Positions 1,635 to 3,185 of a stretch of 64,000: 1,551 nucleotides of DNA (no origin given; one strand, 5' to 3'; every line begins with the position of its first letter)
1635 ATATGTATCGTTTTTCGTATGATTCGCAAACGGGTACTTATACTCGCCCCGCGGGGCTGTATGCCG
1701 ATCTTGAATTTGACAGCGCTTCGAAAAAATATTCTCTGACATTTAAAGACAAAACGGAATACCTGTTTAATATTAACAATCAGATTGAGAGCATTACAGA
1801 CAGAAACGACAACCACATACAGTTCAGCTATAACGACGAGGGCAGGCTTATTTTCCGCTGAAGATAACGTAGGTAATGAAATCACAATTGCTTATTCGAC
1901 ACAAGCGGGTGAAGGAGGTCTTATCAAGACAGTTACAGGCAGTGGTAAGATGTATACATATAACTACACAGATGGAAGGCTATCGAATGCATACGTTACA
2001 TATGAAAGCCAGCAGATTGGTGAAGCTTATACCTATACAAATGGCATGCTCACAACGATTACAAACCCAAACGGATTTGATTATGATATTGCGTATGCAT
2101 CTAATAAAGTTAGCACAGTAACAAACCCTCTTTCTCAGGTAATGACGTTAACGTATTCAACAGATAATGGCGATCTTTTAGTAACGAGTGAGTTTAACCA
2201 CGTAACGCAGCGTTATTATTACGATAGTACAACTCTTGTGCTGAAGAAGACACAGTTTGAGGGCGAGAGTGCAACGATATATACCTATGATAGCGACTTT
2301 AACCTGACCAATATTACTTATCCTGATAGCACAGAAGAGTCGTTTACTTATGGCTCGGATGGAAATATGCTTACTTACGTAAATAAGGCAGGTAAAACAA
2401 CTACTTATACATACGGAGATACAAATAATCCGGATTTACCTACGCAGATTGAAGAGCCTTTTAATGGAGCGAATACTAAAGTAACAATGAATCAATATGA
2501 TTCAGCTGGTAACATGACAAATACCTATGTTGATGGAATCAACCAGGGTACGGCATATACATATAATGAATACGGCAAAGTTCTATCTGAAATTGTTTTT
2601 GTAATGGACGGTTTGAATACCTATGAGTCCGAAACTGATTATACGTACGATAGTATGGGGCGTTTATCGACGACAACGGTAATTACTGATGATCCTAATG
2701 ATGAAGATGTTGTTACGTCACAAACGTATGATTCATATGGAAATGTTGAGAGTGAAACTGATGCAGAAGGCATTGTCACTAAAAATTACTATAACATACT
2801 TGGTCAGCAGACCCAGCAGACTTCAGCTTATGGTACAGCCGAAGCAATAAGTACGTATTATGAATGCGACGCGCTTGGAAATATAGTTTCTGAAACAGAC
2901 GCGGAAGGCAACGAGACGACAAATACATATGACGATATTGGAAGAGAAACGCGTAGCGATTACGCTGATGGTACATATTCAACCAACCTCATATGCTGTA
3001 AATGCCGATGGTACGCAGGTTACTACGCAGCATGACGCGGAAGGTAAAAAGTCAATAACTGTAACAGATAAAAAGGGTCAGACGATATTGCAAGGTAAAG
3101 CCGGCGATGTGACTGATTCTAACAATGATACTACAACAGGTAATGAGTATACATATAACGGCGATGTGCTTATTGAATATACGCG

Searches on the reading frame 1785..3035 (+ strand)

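Call 15: search_protein_families(library=pfam, proteins=[window:1785-3035:+], max_evalue=0.001)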
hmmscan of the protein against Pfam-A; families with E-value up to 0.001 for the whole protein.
window:1785-3035:+ (416 aa): 1 family
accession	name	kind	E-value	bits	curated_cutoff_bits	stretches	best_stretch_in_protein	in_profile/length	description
PF05593.20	RHS_repeat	-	1.2e-14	54.7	22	1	362-397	2-37/38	RHS Repeat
